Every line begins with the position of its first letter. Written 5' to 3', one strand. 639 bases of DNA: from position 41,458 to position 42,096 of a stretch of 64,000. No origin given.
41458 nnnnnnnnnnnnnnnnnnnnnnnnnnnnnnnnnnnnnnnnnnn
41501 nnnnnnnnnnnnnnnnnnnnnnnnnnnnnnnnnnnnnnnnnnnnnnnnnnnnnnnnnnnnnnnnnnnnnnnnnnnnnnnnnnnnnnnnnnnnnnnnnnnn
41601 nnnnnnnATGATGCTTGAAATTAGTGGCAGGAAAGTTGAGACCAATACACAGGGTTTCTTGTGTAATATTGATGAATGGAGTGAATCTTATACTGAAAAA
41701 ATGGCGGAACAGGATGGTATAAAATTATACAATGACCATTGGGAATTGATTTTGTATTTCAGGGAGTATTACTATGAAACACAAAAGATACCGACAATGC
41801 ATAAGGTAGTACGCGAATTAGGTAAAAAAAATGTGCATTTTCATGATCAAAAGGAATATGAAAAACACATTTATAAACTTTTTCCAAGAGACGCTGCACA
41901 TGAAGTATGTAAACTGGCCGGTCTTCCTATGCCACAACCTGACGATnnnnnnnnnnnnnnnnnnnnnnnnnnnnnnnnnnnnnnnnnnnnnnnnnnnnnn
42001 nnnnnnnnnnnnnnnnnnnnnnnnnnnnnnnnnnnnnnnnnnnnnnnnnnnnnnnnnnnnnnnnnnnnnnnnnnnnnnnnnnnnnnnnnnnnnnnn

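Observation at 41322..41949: DsrC/TusE-family protein with terminal CysA replaced (ends ................), behind a 36-bp palindromic operator and a C7 tract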

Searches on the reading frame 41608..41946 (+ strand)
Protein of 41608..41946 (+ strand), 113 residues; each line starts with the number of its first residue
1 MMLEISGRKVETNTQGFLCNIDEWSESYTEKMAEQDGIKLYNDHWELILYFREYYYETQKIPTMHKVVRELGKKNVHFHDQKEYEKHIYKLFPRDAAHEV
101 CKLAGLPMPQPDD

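Call 6: search_protein_families(library=pfam, proteins=[window:41608-41946:+], max_evalue=0.01)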
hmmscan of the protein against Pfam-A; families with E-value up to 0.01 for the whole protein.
window:41608-41946:+ (113 aa): 1 family
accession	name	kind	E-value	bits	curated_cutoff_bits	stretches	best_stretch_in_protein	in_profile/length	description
PF04358.19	DsrC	-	1.1e-29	103.5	24.9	1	4-110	1-104/107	DsrC like protein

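Call 7: search_protein_families(library=ncbifam, proteins=[window:41608-41946:+], max_evalue=0.01)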
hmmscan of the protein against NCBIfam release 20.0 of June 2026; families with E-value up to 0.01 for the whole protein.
window:41608-41946:+ (113 aa): 2 families
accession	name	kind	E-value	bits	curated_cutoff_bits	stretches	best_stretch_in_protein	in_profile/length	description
TIGR03342.1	dsrC_tusE_dsvC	subfamily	2.5e-27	95.4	53.5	1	4-110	2-105/108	TusE/DsrC/DsvC family sulfur relay protein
NF008562.0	PRK11508.1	equivalog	9.1e-23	80.5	191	1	2-109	1-105/109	sulfurtransferase TusE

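Call 8: find_homologous_proteins(query=window:41608-41946:+, max_evalue=0.001)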
Query window:41608-41946:+ (113 aa): 208 proteins with E <= 0.001 among 209 candidates; the best 120 are listed.
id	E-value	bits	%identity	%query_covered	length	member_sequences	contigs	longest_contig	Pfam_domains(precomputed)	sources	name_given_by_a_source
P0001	1.9e-73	262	100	100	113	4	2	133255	PF04358.20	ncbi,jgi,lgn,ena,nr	ncbi:MAG: TusE/DsrC/DsvC family sulfur relay protein [Gammaproteobacteria bacterium]|nr:TusE/DsrC/Ds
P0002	3.7e-63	229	86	100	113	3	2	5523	PF04358.20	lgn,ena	-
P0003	1.0e-59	218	81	100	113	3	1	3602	PF04358.20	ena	-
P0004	2.6e-59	216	81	100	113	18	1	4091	PF04358.20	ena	-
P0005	1.6e-58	214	78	100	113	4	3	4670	PF04358.20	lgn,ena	-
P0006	7.0e-58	212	80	100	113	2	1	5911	PF04358.20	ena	-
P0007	1.5e-57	211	79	100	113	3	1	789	PF04358.20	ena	-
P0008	6.6e-57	209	78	100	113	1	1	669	PF04358.20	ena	-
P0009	1.6e-56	207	78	100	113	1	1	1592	PF04358.20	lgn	-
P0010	2.7e-56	207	75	100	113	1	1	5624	PF04358.20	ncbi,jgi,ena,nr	ncbi:MAG: TusE/DsrC/DsvC family sulfur relay protein [Gammaproteobacteria bacterium]|nr:TusE/DsrC/Ds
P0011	5.8e-56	206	75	100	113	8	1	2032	PF04358.20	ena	-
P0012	1.4e-55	204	75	100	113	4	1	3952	PF04358.20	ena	-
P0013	4.9e-55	203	76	100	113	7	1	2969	PF04358.20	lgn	-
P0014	7.9e-55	202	74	100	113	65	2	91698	PF04358.20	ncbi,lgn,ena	-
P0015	1.1e-54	201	74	100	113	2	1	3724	PF04358.20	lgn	-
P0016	1.8e-54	201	73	100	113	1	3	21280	PF04358.20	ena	-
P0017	1.9e-54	201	75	100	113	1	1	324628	PF04358.20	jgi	jgi:tRNA 2-thiouridine synthesizing protein E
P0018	5.0e-54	199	74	100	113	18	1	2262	PF04358.20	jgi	-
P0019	1.7e-53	198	73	100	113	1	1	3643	PF04358.20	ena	-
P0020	2.2e-53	197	73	100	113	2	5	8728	PF04358.20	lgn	-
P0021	3.0e-53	197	73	100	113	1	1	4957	PF04358.20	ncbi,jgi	-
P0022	3.1e-53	197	73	100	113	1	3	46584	PF04358.20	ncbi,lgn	-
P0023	4.8e-53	196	73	100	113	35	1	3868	PF04358.20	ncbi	-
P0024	8.1e-53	195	73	99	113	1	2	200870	PF04358.20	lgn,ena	-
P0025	2.3e-52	194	72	100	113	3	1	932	PF04358.20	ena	-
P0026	2.7e-52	194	72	100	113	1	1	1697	PF04358.20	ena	-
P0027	5.2e-52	193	73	100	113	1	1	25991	PF04358.20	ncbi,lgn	-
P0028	7.0e-52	192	72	100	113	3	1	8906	PF04358.20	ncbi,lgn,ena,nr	ncbi:MAG TPA: TusE/DsrC/DsvC family sulfur relay protein [Gammaproteobacteria bacterium]|nr:TusE/Dsr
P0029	4.0e-51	190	71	100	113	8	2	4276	PF04358.20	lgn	-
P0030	3.4e-50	187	71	99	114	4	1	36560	PF04358.20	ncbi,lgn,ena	-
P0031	5.2e-50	186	67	100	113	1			PF04358.20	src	-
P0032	5.3e-50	186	71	100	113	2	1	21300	PF04358.20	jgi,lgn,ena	-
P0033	1.9e-49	184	66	100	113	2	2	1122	PF04358.20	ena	-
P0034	2.9e-49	184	69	100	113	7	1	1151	PF04358.20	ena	-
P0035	4.8e-49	183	64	100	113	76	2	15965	PF04358.20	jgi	jgi:tRNA 2-thiouridine synthesizing protein E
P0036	5.6e-49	183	69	100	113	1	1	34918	PF04358.20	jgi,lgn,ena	-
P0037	5.8e-49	183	66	99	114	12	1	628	PF04358.20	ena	-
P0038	6.6e-49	183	67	99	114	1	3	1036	PF04358.20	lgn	-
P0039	7.5e-49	183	69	100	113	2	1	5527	PF04358.20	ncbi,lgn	-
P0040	1.4e-48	182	65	100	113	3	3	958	PF04358.20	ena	-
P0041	1.6e-48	182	65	99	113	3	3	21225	PF04358.20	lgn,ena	-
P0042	1.7e-48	181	67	99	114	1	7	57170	PF04358.20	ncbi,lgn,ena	-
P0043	2.1e-48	181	65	100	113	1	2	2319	PF04358.20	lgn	-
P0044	4.6e-48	180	65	99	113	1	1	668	PF04358.20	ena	-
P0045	8.0e-48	179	69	99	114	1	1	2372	PF04358.20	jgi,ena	-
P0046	9.5e-48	179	63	100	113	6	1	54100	PF04358.20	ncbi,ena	-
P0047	1.5e-47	178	66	99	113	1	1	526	PF04358.20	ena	-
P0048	1.5e-47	178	64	100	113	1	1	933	PF04358.20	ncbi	-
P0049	3.4e-47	177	66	100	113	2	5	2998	PF04358.20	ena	-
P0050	6.9e-47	176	66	99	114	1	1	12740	PF04358.20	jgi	jgi:tRNA 2-thiouridine synthesizing protein E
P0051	7.1e-47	176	67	100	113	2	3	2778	PF04358.20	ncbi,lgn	-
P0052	7.3e-47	176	65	100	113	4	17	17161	PF04358.20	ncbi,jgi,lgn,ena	jgi:tRNA 2-thiouridine synthesizing protein E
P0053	8.2e-47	176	66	100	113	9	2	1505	PF04358.20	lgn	-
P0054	9.4e-47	176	65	100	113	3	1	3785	PF04358.20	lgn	-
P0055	1.1e-46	176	63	100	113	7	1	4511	PF04358.20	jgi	-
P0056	1.1e-46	176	66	97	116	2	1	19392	PF04358.20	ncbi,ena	ncbi:TusE/DsrC/DsvC family sulfur relay protein [Thiogranum longum]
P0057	1.2e-46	176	65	100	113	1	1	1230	PF04358.20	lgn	-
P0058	2.6e-46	174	66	100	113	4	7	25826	PF04358.20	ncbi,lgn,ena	-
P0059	3.9e-46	174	64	100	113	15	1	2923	PF04358.20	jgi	jgi:tRNA 2-thiouridine synthesizing protein E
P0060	4.6e-46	174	63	99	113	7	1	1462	PF04358.20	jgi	jgi:TusE/DsrC/DsvC family sulfur relay protein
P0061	5.3e-46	173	65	100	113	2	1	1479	PF04358.20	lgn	-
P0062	6.3e-46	173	65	100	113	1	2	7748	PF04358.20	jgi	jgi:tRNA 2-thiouridine synthesizing protein E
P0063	6.4e-46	173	65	99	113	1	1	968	PF04358.20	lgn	-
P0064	7.0e-46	173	64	99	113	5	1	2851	PF04358.20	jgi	-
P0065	7.3e-46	173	64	100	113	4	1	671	PF04358.20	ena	-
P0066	9.5e-46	173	65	100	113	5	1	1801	PF04358.20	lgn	-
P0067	9.9e-46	173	63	98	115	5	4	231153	PF04358.20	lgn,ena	-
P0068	1.3e-45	172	64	99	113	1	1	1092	PF04358.20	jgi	-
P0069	1.3e-45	172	64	99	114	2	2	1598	PF04358.20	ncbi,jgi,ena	-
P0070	1.4e-45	172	65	100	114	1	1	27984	PF04358.20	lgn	-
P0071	2.0e-45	172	65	100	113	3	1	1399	PF04358.20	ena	-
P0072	2.7e-45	171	65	99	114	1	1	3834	PF04358.20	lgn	-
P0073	3.0e-45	171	69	96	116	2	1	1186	PF04358.20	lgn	-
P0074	3.0e-45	171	66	100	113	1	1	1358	PF04358.20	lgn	-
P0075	3.5e-45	171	64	99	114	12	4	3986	PF04358.20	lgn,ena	-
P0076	3.6e-45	171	63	100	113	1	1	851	PF04358.20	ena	-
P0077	4.4e-45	170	65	100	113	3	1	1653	PF04358.20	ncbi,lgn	-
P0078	4.7e-45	170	63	99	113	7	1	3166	PF04358.20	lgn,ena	-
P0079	5.4e-45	170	62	98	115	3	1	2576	PF04358.20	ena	-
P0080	5.5e-45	170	64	99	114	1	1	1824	PF04358.20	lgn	-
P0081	8.0e-45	170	66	99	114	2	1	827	PF04358.20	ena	-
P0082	8.6e-45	170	64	99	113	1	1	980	PF04358.20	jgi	-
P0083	8.8e-45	169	64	98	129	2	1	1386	PF04358.20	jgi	jgi:tRNA 2-thiouridine synthesizing protein E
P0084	1.0e-44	169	66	99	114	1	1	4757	PF04358.20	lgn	-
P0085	1.1e-44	169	66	99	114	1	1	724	PF04358.20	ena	-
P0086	1.1e-44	169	65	99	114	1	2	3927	PF04358.20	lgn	-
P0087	1.1e-44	169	64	98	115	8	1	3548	PF04358.20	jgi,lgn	-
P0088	1.3e-44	169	64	100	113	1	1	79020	PF04358.20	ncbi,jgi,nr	ncbi:MAG: TusE/DsrC/DsvC family sulfur relay protein [Gammaproteobacteria bacterium]|nr:TusE/DsrC/Ds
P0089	1.4e-44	169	63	99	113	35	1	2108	PF04358.20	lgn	-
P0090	1.5e-44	169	63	100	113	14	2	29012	PF04358.20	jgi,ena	-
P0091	1.6e-44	169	64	99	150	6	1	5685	PF04358.20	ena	-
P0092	2.1e-44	168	63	98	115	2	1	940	PF04358.20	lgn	-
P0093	2.2e-44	168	63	99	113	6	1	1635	PF04358.20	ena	-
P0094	2.6e-44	168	66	99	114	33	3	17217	PF04358.20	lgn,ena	-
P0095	3.2e-44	168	64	99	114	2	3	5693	PF04358.20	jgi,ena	jgi:tRNA 2-thiouridine synthesizing protein E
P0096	3.8e-44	167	63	99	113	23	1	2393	PF04358.20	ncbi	-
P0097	4.8e-44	167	60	100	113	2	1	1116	PF04358.20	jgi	jgi:tRNA 2-thiouridine synthesizing protein E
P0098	4.9e-44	167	62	99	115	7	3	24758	PF04358.20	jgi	jgi:tRNA 2-thiouridine synthesizing protein E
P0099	5.0e-44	167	64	98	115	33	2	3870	PF04358.20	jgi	jgi:TusE/DsrC/DsvC family sulfur relay protein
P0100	5.8e-44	167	63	99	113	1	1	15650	PF04358.20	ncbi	-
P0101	7.8e-44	166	64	99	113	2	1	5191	PF04358.20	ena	-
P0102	1.0e-43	166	64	99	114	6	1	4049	PF04358.20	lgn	-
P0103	1.0e-43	166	65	100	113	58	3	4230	PF04358.20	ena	-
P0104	1.1e-43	166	60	99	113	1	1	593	PF04358.20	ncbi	-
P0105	1.7e-43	165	64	99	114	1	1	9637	PF04358.20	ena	-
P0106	1.7e-43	165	61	99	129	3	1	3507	PF04358.20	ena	-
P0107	2.0e-43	165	65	99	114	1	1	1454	PF04358.20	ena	-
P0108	2.1e-43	165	65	99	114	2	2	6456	PF04358.20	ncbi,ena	-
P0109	3.3e-43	164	64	99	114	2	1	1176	PF04358.20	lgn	-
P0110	3.5e-43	164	59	100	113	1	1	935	PF04358.20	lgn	-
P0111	3.7e-43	164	65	99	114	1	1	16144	PF04358.20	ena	-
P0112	3.9e-43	164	63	99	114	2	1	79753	PF04358.20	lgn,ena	-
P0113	4.0e-43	164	60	100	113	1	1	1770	PF04358.20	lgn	-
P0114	4.4e-43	164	64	99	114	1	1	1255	PF04358.20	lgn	-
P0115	4.6e-43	164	64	99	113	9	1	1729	PF04358.20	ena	-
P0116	5.3e-43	164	63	99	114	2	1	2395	PF04358.20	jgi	jgi:tRNA 2-thiouridine synthesizing protein E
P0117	6.2e-43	164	62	99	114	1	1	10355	PF04358.20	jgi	jgi:tRNA 2-thiouridine synthesizing protein E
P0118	6.3e-43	164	61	99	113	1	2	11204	PF04358.20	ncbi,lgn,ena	-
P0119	8.3e-43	163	62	99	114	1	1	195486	PF04358.20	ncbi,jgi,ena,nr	ncbi:MAG: TusE/DsrC/DsvC family sulfur relay protein [Gammaproteobacteria bacterium]|nr:TusE/DsrC/Ds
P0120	9.1e-43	163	64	97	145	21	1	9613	PF04358.20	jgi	jgi:tRNA 2-thiouridine synthesizing protein E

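Call 9: search_solved_structures(query=window:41608-41946:+, max_evalue=0.01, show_alignments=4)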
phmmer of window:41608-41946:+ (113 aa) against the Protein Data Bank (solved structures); distinct sequences matched with E-value up to 0.01: 7.
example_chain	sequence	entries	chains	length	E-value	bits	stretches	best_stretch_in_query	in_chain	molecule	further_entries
1yx3_A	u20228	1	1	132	1.3e-20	76.9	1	3-109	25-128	hypothetical protein DsrC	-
1sau_A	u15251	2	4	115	2.1e-15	60.2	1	3-109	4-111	sulfite reductase, desulfoviridin-type subunit gamma | sulfite reductase, desulfoviridin-type subunit gamma (dsvC)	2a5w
1ji8_A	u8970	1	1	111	7.1e-13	52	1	4-109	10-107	dissimilatory siroheme-sulfite reductase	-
2xsj_C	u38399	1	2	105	2.8e-11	46.9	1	2-109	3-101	SULFUR RELAY PROTEIN, TUSE/DSRC/DSVC FAMILY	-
2v4j_C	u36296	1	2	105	4.1e-11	46.4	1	6-109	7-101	SULFITE REDUCTASE, DISSIMILATORY-TYPE SUBUNIT GAMMA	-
3or1_C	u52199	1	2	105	1.4e-08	38.1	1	3-109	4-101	Sulfite reductase gama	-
3or2_C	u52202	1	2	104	3.4e-08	36.9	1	3-109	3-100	Sulfite redcutase subunit gama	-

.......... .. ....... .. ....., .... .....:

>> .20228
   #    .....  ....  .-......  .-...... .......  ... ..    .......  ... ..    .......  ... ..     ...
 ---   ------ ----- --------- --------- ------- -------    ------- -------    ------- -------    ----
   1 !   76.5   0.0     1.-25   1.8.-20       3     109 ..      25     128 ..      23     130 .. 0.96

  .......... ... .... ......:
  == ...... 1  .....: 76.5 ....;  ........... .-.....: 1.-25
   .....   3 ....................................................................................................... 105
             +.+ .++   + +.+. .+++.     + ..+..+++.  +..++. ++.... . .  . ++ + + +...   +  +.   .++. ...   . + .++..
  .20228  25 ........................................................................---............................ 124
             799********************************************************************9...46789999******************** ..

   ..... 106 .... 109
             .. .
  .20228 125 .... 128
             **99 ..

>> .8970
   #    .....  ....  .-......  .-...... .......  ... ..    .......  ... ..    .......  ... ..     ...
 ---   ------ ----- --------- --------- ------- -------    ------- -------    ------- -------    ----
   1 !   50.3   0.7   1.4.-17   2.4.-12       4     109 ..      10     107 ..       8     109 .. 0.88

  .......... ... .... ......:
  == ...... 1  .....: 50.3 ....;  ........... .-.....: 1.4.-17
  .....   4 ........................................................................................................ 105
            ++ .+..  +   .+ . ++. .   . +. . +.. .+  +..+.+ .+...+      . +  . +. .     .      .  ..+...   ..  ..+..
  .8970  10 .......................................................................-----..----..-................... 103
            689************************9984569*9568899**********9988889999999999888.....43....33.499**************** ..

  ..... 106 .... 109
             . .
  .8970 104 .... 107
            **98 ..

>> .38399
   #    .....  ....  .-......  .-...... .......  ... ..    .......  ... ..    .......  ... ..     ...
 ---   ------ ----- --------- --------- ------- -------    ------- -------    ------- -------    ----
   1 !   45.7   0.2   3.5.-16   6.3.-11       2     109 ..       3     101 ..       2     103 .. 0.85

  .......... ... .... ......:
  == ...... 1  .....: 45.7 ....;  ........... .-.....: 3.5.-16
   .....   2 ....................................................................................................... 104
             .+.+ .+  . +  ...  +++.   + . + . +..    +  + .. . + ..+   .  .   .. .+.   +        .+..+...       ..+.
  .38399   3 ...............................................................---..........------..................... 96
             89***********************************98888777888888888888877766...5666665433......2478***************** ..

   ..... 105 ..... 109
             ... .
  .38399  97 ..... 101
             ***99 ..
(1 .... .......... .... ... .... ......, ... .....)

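Call 11: find_encoding_contigs(protein=P0001, flank=10000, max_places=4)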
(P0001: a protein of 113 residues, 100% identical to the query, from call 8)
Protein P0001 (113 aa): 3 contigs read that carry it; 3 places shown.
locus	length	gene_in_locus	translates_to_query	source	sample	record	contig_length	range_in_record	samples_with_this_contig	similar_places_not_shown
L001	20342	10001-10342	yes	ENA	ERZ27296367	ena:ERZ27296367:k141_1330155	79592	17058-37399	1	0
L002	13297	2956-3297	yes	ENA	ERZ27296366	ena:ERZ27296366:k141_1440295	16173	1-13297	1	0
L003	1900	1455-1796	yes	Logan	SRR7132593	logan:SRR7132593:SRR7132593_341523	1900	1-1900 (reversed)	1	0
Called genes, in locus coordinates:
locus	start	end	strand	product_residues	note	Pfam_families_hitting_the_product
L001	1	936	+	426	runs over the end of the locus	PF03952:Enolase_N, PF00113:Enolase_C, PF07476:MAAL_C (faint)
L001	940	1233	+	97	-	PF04977:DivIC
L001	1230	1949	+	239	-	PF01128:IspD, PF12804:NTP_transf_3 (weak)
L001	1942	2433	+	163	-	PF02542:YgbB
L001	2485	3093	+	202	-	PF05728:UPF0227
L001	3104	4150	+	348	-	PF00933:Glyco_hydro_3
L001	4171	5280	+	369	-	PF21088:MS_channel_1st, PF00924:MS_channel_2nd, PF21082:MS_channel_3rd, PF24956:Msl2-3_C (faint)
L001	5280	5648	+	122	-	PF13686:DrsE_2 (faint)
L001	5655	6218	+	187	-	PF00156:Pribosyltran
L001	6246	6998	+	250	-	PF01048:PNP_UDP_1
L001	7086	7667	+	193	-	PF04140:ICMT (weak), PF04191:PEMT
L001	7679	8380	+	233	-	PF00069:Pkinase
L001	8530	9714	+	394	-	PF00990:GGDEF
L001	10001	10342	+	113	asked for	PF04358:DsrC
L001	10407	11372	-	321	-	PF13531:SBP_bac_11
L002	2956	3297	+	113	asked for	PF04358:DsrC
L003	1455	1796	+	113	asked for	PF04358:DsrC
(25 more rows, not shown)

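Call 17: find_related_loci(query=A2, collection=genome_contigs, flank=10000)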
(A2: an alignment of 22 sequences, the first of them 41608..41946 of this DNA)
Query A2 (113 aa) in genome_contigs; peptide patterns used: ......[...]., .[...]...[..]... (x = any residue, [..] = any of these).
213 stretches matched a pattern; 173 encode a relative of the query (tblastn E <= 1e-3); the best 80 are kept; 80 distinct loci.
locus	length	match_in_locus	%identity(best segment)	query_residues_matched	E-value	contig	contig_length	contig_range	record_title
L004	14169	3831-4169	88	1-113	1e-68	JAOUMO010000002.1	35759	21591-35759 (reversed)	MAG: Gammaproteobacteria bacterium isolate 8_1_July_SF_Bin40 8_1_July_SF_Bin40_scaffold_299_c1, whole genome shotgun seq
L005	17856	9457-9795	86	1-113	6e-67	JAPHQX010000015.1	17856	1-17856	MAG: Gammaproteobacteria bacterium isolate N1D-Bin_17 c_000000190466, whole genome shotgun sequence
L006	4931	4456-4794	81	1-113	2e-63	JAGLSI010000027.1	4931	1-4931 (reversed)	MAG: Candidatus Paceibacterota bacterium isolate RS_9_47 ROV157_9.bin.47.fa_27, whole genome shotgun sequence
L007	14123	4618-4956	79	1-113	3e-62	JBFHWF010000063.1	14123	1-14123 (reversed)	MAG: Gammaproteobacteria bacterium isolate Mix_sand09.2021.07.Z.19 k141_790988_length_14123_cov_15.7713, whole genome sh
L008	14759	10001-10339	78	1-113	3e-61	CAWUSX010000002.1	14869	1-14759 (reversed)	MAG: uncultured Gammaproteobacteria bacterium isolate HER19_SLT_250_bin_4_1 genome assembly, contig: HER19_SLT_250_bin_4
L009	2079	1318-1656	75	1-113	1e-61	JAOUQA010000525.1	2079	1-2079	MAG: Gammaproteobacteria bacterium isolate 8_1_Oct_SF_Bin73 8_1_Oct_SF_Bin73_scaffold_79299_c1, whole genome shotgun seq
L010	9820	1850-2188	74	1-113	8e-59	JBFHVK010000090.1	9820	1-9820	MAG: Gammaproteobacteria bacterium isolate Mix_sand09.2021.07.G.48 k141_355396_length_9820_cov_31.7751, whole genome sho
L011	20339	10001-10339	74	1-113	7e-59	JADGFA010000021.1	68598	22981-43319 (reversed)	MAG: Gammaproteobacteria bacterium isolate OB6 NODE_133_length_68598_cov_6.017737, whole genome shotgun sequence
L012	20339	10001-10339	74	1-113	1e-58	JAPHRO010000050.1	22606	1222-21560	MAG: Gammaproteobacteria bacterium isolate N2D-Bin_4 c_000000772322, whole genome shotgun sequence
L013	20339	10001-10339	73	1-113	1e-57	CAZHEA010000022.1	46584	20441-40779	MAG TPA_asm: uncultured Thiotrichaceae bacterium isolate SRP128015_co1_15 genome assembly, contig: NODE_676_length_46584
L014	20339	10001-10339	73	1-113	4e-57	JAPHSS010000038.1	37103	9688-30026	MAG: Gammaproteobacteria bacterium isolate N3S-Bin_1 c_000000413120, whole genome shotgun sequence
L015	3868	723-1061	73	1-113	4e-57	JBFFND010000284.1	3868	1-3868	MAG: Gammaproteobacteria bacterium isolate Mix_mud18.2022.04.64 k141_21093_length_3868_cov_7.0000, whole genome shotgun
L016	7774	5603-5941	73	1-113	1e-56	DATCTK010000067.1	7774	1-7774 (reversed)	MAG TPA_asm: Gammaproteobacteria bacterium isolate SMAG_U7329 k141_132230, whole genome shotgun sequence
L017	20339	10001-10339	71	1-113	5e-55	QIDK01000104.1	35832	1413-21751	MAG: Gammaproteobacteria bacterium isolate SZUA-229 Ga0063294_10000193, whole genome shotgun sequence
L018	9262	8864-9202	65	1-113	3e-53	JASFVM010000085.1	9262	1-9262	MAG: Gammaproteobacteria bacterium isolate D1105M20metaG_Bin_313 D1105M20metaG_FD_scaffold_2073_c1, whole genome shotgun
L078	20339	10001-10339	59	1-112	3e-45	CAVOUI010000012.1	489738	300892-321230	MAG: uncultured beta proteobacterium isolate MFD10007.bin.2.149 genome assembly, contig: contig_29626, whole genome shot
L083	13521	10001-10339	59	1-112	4e-45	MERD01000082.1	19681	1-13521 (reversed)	MAG: Betaproteobacteria bacterium RIFCSPLOWO2_02_FULL_67_26 rifcsplowo2_02_scaffold_3941, whole genome shotgun sequence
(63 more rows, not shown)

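Call 45: search_protein_representatives(protein=window:41608-41946:+)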
Query: 113 residues. Proteins with E-value up to 0.001 (for the whole library): 994; up to 1e-10: 106; up to 1e-30: 3. The best 150 are listed.
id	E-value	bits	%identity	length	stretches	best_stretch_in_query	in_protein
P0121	9.4e-55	200.0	32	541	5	4-107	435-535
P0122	6.3e-38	145.7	57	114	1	1-113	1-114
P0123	2.4e-31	124.5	41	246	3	10-107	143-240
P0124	4.6e-28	113.9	45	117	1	1-112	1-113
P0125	1.2e-26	109.3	58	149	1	1-89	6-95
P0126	3.4e-26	107.9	46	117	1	1-112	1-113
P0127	7.4e-26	106.8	31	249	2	3-110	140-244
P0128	1.6e-25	105.7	30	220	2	4-109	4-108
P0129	2.0e-24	102.2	36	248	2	3-109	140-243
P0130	3.7e-24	101.3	59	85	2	77-112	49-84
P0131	3.5e-23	98.2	35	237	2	5-110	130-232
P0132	6.7e-21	90.8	30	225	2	3-109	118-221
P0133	3.0e-20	88.7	28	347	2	2-112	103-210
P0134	1.1e-19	86.9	32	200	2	3-110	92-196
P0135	1.5e-19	86.4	34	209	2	3-66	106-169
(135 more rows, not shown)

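Call 55: predict_structure(alignment_id=A3)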
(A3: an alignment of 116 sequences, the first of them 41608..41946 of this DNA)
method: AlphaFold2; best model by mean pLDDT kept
length: 113 residues; sequences in the alignment: 116
mean_pLDDT: 88.2   pTM: 0.81
mean pLDDT of the five models: 88.2, 88.1, 87.5, 87.2, 86.2
residues with pLDDT >= 90: 68; 70-90: 36; 50-70: 8; < 50: 1
segments of 3 or more residues with pLDDT < 50: none
pLDDT, mean of each block of 10 residues (from residue 1): 90 93 95 94 94 95 87 65 85 88 93 59
secondary structure, 60 per line:
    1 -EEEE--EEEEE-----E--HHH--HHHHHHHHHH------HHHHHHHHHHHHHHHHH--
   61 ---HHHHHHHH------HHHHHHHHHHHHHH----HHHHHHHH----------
elements in order: E2-5 E8-12 H26-35 H42-58 H64-71 H78-91 H96-103

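Call 56: find_related_loci(query=A2, collection=viral_contigs, flank=6000)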
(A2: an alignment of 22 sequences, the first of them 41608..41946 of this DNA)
Query A2 (113 aa) in viral_contigs; peptide patterns used: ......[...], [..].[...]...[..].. (x = any residue, [..] = any of these).
22 stretches matched a pattern, but none encodes a relative of the query by tblastn (E <= 1e-3).
